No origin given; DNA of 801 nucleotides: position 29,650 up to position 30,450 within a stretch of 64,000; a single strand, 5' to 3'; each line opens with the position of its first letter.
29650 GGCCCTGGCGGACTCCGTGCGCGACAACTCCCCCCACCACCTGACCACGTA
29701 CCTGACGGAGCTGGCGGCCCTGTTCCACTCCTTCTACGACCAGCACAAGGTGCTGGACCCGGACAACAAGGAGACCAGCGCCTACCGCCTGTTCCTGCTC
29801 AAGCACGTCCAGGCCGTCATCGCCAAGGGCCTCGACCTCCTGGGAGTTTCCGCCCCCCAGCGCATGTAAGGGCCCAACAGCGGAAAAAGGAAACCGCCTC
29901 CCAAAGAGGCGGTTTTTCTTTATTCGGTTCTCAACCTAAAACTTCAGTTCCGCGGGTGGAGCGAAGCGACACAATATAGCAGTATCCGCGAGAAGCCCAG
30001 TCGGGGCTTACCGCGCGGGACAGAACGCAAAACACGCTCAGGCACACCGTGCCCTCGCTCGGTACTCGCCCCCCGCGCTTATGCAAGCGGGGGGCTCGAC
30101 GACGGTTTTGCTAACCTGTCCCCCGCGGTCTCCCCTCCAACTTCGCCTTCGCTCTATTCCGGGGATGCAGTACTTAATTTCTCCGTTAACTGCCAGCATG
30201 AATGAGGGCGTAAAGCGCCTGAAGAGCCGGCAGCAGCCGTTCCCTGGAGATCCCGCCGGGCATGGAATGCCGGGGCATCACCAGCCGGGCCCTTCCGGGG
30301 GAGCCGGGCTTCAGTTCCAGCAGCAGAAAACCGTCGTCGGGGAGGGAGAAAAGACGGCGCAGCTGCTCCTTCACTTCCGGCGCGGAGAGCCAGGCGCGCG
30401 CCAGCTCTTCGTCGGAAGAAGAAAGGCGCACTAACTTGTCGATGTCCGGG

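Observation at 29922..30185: Highly structured intergenic region between convergent argS and a hypothetical gene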

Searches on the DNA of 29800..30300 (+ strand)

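Call 4: search_rna_families(source=window, start=29800, end=30300, threshold=evalue, max_evalue=10, show_alignments=3)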
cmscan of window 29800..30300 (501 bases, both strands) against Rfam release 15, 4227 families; matches with E-value up to 10: 12.
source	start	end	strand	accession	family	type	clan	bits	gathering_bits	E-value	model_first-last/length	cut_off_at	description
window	29851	29924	+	RF01772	rnk_pseudo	Cis-reg; leader;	-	19.9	55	0.59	1-108/108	no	Pseudomonas rnk leader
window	29883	29943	-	RF01772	rnk_pseudo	Cis-reg; leader;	-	17.7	55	1.8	1-108/108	no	Pseudomonas rnk leader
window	29871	29937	+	RF00764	mir-191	Gene; miRNA;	-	17.1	54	0.56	1-91/91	no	mir-191 microRNA precursor family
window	29831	29921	+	RF01859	Phe_leader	Cis-reg; leader;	-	16.7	55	4.1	1-125/125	no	Phenylalanine leader peptide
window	29864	29922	+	RF02063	STnc350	Gene; sRNA;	-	16.6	60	2.1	1-68/68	no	Salmonella enterica sRNA STnc350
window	29861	29921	+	RF00106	RNAI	Gene; antisense;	-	14.8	47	3.4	1-102/102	no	RNAI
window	29883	29916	-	RF00489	ctRNA_p42d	Gene; antisense;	-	14.4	50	4.7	1-46/46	no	ctRNA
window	30149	30264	+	RF03076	Streptomyces-metH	Gene; sRNA;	-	13.9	50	6.7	1-120/120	no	Streptomyces-metH RNA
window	29885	29943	-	RF00106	RNAI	Gene; antisense;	-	12.8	47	10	1-102/102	no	RNAI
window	29828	29928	+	RF00519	suhB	Gene; sRNA;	CL00108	12.5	41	7.6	1-77/77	no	Makes More Granules Regulator RNA (mmgR)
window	30123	30281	-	RF02193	TCL6_3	Gene; lncRNA;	-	10.3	40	9.2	1-139/139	no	T-cell leukemia/lymphoma 6 conserved region 3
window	30095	30300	+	RF02042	HOTTIP_3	Gene; lncRNA;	-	5.4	50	6.5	1-184/353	3'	HOXA transcript at the distal tip, conserved region 3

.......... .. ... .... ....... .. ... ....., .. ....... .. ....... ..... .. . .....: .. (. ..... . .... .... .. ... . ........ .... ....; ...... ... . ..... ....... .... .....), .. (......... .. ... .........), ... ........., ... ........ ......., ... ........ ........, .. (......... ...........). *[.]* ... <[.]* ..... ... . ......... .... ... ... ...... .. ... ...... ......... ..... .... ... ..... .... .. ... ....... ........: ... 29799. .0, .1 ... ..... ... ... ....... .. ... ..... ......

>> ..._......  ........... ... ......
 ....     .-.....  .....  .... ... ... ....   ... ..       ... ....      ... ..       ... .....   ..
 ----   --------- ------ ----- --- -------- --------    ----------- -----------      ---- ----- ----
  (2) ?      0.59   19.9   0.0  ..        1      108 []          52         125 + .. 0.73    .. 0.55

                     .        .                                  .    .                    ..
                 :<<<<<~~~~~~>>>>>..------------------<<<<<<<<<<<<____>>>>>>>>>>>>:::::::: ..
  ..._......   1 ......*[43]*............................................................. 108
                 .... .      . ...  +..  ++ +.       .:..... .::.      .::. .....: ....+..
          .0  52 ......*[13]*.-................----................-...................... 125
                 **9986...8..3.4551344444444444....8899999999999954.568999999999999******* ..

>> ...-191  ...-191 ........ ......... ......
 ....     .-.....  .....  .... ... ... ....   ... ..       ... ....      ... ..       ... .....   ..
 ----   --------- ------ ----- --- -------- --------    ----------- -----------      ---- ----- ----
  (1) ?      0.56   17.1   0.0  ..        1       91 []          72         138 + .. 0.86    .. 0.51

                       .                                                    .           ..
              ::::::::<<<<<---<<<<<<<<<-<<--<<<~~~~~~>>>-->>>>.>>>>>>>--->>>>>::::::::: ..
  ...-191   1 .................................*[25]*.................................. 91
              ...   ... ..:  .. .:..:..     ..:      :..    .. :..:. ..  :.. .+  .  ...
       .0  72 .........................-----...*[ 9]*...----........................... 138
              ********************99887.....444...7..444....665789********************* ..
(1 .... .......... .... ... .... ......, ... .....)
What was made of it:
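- On Any Rfam 15 RNA family: At E<=10 on 29800-30300, only the terminator gives weak chance hits and nothing covers the core (call 4).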

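Call 22: build_rna_model(alignment_id=A2, structure=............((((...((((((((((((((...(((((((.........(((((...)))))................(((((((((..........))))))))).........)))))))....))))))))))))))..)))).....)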
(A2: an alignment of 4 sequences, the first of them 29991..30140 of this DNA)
Model R1 built from alignment A2 (4 sequences, 154 columns); structure: as given.
model positions 150; base pairs 39; branch points 1; effective number of sequences 1.4; information 0.591 bits per position. Calibrated on 0.2 Mb of random sequence (short: E-values are rough).
structure used (alignment columns):
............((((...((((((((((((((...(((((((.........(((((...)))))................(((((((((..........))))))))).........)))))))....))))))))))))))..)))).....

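Call 24: search_with_rna_model(model_id=R1, sources=[window, L001, L002, L003, L004, L005, L006, L007, L008, L009, L010, L011, L012, L013, L014, L015, L016, L017, L018, L019, L020, L021, L022, L023, L024, L025, L026, L027, L028, L029, L030, L031, L032, L033, L034, L035, L036, L037, L038, L039, L040, L041, L042, L043, L044, L045, L046, L047, L048, L049, L050, L051, L052, L053, L054, L055, L056, L057, L058, L059, L060, L061, L062, L063, L064, L065, L066, L067, L068, L069, L070, L071, L072, L073, L074, L075, L076, L077, L078, L079, L080], max_evalue=10, make_alignment=true)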
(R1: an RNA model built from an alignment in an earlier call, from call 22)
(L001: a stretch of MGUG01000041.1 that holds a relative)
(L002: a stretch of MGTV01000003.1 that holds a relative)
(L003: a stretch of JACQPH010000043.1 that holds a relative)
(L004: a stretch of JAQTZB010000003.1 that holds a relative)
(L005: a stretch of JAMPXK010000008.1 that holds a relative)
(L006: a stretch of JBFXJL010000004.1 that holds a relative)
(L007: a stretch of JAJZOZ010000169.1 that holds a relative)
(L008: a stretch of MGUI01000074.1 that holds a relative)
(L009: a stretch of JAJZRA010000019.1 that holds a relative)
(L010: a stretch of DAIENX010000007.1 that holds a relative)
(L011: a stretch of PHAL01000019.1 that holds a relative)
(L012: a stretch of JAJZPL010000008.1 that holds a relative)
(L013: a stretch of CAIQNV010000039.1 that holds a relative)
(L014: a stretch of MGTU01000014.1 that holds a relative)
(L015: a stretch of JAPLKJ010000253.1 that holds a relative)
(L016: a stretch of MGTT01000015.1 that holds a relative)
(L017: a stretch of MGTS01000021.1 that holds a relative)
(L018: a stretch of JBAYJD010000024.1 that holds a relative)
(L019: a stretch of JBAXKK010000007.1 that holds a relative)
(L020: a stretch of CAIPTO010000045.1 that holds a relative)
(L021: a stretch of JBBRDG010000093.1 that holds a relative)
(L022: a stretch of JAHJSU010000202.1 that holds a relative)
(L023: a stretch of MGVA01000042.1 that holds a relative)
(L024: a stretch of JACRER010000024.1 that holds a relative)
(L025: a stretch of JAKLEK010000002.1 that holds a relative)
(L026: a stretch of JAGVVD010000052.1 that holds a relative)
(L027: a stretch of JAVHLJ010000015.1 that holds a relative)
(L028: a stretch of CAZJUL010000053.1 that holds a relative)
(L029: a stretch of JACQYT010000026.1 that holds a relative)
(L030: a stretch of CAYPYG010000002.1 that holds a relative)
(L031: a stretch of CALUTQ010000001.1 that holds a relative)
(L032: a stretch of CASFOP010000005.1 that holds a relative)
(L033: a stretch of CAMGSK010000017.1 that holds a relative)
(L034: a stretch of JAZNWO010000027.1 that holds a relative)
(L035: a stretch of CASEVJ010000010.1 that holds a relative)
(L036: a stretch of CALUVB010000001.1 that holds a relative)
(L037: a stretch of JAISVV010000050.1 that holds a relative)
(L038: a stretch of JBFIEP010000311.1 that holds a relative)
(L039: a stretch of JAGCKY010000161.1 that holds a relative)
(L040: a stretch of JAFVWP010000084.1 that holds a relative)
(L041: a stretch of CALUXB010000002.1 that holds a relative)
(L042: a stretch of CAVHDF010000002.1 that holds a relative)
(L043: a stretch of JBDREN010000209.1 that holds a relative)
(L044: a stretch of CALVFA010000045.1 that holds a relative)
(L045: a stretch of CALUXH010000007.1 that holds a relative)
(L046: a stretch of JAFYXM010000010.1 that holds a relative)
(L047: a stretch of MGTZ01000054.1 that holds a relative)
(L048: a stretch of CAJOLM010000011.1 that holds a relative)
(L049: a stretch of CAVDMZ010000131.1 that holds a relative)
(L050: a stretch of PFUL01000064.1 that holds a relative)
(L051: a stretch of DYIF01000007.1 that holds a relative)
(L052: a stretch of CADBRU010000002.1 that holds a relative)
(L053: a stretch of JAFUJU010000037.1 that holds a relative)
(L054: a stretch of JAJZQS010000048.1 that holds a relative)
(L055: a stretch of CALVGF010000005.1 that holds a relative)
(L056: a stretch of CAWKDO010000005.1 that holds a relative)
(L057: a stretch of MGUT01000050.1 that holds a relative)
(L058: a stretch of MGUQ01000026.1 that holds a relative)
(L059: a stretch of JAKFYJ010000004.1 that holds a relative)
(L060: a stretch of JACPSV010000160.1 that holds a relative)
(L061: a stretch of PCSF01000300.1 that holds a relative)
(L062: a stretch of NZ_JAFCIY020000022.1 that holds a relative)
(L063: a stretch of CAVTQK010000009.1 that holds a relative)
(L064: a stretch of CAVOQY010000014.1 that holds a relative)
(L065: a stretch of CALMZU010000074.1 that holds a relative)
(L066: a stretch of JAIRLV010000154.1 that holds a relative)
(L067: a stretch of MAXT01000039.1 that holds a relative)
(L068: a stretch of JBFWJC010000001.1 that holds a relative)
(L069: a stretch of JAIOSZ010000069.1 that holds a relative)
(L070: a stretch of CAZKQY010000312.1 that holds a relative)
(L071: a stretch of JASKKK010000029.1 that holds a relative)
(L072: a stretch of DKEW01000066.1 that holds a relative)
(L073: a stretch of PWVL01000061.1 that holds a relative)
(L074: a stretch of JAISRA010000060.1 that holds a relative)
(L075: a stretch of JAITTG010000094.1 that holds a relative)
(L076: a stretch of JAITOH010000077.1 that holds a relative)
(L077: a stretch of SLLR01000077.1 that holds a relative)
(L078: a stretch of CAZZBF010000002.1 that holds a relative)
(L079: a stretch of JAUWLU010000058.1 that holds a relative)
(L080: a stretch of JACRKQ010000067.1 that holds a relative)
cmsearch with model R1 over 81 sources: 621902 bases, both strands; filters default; matches with E-value up to 10: 10.
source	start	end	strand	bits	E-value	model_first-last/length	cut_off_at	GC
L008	4658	4806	+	168.4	2e-37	1-150/150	no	0.66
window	29991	30140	+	164.9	1.3e-36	1-150/150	no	0.67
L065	4660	4806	+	141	6.7e-31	1-150/150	no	0.68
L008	4837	4990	-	130.6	2.1e-28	1-150/150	no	0.68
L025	5641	5775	+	78.8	5e-16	1-150/150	no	0.71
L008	4666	4812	-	37.7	3.4e-06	1-150/150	no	0.65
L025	5833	6025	-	36.5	6.5e-06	1-150/150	no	0.65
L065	4670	4814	-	20.2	0.051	1-150/150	no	0.7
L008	4827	4984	+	20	0.059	1-150/150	no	0.68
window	29999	30145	-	19.7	0.069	1-150/150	no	0.67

Alignment A3: 10 matches aligned to the model, 271 columns, each read 5' to 3' on its own strand. Consensus structure (alignment columns), stored with it:
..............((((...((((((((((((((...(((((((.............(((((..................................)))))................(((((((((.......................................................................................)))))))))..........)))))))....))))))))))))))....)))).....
